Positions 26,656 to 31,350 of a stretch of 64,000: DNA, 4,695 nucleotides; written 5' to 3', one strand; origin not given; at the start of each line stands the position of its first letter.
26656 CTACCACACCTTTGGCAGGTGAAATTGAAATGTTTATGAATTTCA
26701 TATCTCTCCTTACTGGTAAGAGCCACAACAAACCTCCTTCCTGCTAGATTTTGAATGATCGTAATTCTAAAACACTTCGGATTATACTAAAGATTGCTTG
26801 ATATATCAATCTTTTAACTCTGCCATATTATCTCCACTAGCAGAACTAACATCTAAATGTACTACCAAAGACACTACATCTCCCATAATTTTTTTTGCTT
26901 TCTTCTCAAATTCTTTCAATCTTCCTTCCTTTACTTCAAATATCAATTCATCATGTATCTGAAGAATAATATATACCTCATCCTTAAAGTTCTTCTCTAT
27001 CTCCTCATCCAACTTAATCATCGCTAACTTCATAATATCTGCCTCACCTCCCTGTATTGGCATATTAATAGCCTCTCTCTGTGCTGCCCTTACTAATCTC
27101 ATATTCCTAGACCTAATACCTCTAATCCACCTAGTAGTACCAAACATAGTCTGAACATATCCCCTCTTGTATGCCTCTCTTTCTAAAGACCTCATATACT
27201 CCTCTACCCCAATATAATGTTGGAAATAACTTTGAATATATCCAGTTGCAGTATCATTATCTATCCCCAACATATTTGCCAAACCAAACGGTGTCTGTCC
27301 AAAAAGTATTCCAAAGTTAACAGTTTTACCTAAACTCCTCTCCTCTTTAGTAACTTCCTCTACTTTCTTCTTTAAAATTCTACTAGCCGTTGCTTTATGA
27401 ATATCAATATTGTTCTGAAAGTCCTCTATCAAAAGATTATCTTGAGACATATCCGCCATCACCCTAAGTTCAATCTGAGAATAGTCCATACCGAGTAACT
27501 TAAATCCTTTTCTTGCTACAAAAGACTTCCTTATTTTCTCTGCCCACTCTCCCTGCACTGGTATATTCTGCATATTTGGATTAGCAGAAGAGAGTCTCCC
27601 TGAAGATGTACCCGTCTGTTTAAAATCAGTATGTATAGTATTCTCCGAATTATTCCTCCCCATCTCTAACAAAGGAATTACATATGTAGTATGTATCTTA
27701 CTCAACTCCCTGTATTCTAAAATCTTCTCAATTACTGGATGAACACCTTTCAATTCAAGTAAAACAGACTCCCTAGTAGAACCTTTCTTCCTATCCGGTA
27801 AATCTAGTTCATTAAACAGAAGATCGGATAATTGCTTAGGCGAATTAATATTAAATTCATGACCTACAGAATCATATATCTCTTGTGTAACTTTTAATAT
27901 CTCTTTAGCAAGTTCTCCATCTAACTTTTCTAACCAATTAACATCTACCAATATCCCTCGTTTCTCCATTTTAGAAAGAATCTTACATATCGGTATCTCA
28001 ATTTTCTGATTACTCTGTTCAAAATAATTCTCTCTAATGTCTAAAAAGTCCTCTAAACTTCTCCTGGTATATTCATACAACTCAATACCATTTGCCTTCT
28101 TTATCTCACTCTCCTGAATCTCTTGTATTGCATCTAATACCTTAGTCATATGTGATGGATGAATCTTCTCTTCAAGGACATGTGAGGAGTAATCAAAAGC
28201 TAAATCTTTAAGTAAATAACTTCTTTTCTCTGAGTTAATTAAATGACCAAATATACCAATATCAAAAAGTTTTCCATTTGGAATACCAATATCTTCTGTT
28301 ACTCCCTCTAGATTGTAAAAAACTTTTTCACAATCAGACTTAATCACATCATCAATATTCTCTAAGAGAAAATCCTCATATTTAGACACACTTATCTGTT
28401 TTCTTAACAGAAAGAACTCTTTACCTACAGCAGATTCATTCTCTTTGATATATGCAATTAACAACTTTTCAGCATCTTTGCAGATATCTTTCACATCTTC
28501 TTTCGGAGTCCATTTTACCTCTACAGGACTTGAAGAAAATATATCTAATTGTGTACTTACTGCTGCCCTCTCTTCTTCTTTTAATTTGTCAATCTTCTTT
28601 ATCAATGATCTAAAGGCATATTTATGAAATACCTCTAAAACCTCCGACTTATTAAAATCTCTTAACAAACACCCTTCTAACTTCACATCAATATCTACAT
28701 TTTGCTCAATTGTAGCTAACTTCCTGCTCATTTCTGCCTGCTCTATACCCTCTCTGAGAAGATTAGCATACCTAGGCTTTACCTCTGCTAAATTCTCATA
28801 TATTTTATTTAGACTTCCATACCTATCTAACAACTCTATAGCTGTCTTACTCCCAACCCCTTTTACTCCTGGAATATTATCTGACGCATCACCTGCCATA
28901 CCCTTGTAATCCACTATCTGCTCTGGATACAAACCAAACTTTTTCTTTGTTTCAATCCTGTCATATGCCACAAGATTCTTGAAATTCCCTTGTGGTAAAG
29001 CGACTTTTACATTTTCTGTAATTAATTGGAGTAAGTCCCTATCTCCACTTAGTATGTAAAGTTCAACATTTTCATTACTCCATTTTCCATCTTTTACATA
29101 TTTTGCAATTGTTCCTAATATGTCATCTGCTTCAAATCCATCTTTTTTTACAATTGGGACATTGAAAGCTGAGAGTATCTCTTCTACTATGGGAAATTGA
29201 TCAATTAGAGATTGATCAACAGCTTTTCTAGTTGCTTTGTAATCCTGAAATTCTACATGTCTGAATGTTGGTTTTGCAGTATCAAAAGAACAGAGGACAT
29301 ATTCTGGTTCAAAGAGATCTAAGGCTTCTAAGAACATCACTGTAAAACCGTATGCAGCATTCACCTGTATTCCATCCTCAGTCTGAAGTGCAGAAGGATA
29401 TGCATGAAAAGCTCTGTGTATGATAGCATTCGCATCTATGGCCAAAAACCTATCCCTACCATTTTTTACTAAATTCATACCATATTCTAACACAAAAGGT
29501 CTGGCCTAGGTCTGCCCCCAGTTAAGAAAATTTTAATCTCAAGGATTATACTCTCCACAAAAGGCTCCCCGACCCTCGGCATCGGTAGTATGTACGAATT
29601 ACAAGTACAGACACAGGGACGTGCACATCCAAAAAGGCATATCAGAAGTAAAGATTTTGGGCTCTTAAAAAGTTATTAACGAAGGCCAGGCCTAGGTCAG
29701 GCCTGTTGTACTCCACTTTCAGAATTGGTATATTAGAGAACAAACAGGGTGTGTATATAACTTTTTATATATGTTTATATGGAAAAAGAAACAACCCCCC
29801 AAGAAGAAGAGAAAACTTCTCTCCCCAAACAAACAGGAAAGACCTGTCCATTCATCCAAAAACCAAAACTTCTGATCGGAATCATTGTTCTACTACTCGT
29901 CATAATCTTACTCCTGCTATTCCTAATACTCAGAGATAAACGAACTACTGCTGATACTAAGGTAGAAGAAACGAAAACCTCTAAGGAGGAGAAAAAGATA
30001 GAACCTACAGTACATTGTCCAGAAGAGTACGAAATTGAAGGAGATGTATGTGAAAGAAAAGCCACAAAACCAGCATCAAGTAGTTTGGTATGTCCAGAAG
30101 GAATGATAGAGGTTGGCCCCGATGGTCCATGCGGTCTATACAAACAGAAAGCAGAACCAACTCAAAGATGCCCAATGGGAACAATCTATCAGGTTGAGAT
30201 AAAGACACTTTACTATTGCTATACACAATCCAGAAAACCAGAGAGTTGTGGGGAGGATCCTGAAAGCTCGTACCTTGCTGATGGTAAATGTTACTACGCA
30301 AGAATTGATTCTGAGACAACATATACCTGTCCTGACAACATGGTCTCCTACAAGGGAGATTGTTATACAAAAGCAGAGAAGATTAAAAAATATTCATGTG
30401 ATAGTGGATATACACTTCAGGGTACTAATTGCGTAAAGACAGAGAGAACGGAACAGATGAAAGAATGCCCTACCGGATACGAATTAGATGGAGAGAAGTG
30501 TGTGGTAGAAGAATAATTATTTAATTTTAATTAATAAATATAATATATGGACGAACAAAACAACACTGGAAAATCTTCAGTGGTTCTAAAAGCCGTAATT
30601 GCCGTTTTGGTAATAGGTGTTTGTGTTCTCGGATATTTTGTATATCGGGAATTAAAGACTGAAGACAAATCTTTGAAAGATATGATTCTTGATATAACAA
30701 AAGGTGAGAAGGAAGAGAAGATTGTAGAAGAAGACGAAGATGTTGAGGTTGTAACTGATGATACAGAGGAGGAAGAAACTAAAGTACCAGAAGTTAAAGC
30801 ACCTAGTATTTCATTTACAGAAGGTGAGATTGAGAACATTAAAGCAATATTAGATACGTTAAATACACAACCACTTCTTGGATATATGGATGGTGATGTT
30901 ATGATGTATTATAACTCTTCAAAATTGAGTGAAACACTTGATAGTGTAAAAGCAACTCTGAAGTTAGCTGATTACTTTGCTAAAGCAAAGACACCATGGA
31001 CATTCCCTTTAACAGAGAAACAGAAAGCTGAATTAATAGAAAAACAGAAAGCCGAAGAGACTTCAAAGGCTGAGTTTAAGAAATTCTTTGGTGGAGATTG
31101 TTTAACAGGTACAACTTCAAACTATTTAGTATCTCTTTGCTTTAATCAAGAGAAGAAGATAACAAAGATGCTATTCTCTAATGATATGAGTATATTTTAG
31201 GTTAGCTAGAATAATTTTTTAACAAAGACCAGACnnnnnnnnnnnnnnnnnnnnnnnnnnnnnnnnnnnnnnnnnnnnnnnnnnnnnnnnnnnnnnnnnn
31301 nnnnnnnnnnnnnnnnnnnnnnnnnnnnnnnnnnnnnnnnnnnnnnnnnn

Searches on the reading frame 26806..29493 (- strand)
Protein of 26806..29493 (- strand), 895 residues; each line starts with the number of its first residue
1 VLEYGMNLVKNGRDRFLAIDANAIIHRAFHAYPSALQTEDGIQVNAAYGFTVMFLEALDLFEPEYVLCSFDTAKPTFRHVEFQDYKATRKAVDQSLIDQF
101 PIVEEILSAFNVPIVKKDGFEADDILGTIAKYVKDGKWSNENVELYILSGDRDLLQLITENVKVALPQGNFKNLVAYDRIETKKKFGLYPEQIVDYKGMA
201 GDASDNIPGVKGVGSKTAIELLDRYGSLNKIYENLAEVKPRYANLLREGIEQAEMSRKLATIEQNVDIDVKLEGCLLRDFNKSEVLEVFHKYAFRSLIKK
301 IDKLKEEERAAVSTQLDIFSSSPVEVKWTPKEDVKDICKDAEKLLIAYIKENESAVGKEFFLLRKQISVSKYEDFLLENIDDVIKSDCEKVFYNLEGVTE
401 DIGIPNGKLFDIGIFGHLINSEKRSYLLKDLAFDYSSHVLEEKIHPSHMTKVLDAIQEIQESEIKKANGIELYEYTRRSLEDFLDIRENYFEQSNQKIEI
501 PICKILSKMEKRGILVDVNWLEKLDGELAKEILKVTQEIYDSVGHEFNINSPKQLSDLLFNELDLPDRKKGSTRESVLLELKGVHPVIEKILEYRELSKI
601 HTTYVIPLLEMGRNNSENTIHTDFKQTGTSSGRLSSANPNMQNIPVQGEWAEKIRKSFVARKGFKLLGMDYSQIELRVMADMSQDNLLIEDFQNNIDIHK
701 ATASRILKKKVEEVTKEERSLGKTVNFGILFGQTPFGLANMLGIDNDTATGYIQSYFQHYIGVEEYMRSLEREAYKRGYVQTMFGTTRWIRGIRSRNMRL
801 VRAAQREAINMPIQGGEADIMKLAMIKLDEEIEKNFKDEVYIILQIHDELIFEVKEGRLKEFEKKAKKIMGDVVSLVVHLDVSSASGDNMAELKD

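Call 11: search_protein_families(library=pfam, proteins=[window:26806-29493:-], max_evalue=0.0001)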
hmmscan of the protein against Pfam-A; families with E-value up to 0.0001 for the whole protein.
window:26806-29493:- (895 aa): 3 families
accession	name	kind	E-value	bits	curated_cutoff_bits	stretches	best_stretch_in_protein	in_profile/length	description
PF00476.26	DNA_pol_A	-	7.7e-131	437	34.3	1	520-891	3-380/381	DNA polymerase family A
PF02739.22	5_3_exonuc_N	-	2.6e-47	161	34.3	1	16-187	2-164/164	5'-3' exonuclease, N-terminal resolvase-like domain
PF01367.25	5_3_exonuc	-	1.9e-31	108.9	40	1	189-281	2-95/97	5'-3' exonuclease, C-terminal SAM fold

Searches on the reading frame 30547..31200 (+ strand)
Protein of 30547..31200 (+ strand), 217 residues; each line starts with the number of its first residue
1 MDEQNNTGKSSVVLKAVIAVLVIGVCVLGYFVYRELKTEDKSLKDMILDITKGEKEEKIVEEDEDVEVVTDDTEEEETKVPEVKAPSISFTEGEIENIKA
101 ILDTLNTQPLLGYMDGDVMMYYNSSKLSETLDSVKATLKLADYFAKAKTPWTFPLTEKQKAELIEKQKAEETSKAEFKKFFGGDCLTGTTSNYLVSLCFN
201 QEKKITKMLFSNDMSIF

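Call 11: search_protein_families(library=pfam, proteins=[window:30547-31200:+], max_evalue=0.0001)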
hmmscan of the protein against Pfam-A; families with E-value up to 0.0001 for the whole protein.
window:30547-31200:+ (217 aa): 0 families

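Call 61: search_protein_families(library=pfam, proteins=[window:30547-31200:+], max_evalue=0.01)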
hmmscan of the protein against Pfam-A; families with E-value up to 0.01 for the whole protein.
window:30547-31200:+ (217 aa): 1 family
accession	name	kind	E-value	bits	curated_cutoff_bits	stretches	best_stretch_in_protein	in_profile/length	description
PF12685.13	SpoIIIAH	-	0.0014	19.1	30.6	1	16-149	4-89/191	SpoIIIAH-like protein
